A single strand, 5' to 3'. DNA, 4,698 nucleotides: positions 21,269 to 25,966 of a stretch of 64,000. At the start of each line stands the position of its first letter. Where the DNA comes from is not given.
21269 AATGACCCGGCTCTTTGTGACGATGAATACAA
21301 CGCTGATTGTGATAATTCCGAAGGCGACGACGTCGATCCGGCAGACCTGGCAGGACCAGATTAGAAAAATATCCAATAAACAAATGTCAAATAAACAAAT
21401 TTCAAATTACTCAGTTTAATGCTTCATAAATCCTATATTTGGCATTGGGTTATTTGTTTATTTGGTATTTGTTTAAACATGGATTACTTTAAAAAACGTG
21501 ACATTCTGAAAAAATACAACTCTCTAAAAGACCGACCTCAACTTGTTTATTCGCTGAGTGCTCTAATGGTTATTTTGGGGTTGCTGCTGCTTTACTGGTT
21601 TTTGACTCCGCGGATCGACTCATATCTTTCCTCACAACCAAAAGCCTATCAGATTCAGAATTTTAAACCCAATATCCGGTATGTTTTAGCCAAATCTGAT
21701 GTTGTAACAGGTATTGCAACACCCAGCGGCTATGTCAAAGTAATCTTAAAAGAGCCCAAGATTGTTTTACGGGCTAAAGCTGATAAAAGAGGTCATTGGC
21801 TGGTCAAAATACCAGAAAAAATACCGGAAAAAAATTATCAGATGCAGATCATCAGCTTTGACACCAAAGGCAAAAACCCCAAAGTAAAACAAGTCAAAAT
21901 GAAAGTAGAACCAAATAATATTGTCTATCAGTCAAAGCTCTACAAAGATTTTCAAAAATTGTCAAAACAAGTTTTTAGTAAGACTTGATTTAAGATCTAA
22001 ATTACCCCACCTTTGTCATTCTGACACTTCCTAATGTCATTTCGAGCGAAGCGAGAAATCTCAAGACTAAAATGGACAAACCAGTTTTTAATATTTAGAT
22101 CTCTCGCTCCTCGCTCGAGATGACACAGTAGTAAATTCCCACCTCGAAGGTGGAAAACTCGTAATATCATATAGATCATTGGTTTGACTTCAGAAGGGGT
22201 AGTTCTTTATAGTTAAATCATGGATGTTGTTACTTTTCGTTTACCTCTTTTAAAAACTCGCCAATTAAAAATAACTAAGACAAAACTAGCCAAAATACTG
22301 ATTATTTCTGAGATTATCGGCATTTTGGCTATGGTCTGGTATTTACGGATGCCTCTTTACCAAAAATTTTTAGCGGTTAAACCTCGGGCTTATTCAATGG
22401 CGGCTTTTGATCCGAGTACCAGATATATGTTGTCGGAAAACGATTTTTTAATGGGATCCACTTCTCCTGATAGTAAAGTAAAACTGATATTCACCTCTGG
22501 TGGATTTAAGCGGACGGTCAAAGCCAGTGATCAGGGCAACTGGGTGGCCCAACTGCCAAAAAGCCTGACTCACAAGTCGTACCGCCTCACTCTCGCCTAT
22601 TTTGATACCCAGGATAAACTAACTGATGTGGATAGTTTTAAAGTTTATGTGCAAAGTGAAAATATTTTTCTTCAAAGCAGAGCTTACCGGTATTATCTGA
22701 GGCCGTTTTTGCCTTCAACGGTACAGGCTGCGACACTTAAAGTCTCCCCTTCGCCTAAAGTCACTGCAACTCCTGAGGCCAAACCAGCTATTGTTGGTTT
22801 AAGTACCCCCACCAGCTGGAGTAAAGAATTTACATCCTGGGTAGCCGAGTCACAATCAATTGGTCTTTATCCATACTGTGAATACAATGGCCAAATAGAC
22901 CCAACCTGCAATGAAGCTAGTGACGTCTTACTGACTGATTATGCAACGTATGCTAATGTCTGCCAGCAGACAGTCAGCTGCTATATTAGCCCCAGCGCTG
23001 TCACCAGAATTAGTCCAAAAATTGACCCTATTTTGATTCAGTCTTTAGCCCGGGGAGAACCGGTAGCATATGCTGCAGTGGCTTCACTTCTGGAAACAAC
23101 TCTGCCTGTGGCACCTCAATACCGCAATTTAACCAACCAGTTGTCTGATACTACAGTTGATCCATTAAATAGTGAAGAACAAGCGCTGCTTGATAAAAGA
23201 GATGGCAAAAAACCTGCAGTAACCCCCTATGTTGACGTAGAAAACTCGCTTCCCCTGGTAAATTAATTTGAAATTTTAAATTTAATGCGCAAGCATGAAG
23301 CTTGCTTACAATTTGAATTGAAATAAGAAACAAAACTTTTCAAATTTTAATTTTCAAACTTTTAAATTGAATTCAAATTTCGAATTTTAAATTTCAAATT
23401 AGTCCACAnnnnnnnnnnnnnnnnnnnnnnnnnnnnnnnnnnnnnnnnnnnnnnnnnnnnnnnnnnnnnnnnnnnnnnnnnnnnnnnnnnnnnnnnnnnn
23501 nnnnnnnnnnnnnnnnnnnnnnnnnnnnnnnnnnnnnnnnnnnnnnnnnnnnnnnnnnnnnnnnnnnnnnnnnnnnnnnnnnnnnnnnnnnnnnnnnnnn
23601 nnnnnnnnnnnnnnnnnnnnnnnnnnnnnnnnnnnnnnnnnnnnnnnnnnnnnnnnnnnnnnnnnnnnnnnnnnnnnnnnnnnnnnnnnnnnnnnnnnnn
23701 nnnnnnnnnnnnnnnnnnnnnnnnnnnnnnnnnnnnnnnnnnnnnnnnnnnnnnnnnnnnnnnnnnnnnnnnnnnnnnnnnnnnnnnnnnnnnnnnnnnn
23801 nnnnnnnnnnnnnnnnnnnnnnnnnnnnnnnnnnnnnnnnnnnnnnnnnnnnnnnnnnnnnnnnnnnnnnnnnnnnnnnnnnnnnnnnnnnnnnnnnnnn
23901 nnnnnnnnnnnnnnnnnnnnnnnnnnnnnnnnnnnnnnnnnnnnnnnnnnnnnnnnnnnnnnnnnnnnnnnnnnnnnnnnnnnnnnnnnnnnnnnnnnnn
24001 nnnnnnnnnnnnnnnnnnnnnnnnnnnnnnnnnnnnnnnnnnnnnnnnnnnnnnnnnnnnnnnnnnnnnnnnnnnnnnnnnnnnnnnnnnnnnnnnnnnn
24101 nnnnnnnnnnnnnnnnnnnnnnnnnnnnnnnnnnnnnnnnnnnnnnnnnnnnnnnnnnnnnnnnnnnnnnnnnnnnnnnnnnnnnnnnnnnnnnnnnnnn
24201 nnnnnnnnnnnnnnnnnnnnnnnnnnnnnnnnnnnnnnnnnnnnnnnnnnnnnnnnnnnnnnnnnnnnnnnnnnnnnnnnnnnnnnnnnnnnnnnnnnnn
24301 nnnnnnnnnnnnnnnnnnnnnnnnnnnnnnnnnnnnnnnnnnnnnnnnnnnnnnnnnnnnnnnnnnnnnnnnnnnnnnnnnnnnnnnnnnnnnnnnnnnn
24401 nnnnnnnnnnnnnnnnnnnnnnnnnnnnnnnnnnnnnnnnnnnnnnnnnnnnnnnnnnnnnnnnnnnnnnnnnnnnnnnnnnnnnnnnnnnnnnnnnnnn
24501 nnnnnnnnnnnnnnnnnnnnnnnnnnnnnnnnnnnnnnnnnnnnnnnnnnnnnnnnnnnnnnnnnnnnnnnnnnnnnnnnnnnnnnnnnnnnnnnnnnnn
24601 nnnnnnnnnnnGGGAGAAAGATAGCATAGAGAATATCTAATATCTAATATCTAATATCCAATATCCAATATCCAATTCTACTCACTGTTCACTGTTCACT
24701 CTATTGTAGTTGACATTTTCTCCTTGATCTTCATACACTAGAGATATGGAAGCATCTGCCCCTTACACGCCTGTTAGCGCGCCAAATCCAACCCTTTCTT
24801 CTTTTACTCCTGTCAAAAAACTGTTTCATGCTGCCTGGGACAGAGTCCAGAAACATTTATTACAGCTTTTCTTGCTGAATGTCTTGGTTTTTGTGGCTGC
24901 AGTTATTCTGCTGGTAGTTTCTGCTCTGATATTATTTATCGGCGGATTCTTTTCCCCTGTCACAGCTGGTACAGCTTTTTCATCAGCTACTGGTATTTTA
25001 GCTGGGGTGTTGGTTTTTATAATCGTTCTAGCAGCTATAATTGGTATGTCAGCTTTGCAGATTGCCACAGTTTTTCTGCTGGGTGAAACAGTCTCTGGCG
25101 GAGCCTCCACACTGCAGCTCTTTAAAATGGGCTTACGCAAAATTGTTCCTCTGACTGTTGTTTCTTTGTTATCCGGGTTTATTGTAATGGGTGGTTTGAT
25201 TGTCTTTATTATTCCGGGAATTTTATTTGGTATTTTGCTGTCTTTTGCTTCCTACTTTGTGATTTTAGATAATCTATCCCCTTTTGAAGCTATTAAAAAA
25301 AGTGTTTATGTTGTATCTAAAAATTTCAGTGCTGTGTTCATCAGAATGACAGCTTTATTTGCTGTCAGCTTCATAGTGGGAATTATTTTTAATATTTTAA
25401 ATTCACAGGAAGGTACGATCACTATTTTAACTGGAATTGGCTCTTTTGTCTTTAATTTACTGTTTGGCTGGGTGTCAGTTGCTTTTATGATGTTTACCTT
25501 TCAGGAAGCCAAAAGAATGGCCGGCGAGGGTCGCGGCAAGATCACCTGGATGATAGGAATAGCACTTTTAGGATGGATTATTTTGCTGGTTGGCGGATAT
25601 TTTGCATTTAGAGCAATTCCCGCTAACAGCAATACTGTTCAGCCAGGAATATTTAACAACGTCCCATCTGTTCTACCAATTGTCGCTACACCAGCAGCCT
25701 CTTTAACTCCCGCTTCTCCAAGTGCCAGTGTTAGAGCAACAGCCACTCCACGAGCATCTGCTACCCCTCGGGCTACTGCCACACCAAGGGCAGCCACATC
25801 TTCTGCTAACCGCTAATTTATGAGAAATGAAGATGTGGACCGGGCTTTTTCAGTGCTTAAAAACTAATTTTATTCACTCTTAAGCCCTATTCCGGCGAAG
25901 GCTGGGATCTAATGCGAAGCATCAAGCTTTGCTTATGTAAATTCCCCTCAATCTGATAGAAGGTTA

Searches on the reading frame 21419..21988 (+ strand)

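Call 66: search_protein_families(library=pfam, proteins=[window:21419-21988:+], max_evalue=0.001)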
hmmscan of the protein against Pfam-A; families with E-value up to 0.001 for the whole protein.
window:21419-21988:+ (189 aa): 1 family
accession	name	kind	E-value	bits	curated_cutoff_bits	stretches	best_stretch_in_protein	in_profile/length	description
PF17936.7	Big_6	-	0.00017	22.2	27.6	1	86-157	7-77/83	Bacterial Ig domain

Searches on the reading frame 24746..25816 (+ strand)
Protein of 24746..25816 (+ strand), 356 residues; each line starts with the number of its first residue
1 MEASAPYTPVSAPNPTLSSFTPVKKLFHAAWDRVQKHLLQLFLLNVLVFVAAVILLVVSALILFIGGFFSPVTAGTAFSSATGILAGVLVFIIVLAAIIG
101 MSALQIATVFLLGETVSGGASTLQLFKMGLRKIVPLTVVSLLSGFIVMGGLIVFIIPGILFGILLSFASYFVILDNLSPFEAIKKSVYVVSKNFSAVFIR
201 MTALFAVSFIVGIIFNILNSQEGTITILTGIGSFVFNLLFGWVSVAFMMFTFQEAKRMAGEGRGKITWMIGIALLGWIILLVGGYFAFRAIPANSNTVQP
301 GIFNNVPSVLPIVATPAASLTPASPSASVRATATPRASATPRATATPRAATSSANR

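Call 14: search_protein_families(library=pfam, proteins=[window:24746-25816:+], max_evalue=0.01)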
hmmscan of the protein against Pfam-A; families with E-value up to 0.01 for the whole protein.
window:24746-25816:+ (356 aa): 1 family
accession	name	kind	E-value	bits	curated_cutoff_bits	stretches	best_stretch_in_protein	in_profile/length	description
PF06790.16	UPF0259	-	0.00043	20.6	31.4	1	95-250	91-241/248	Uncharacterised protein family (UPF0259)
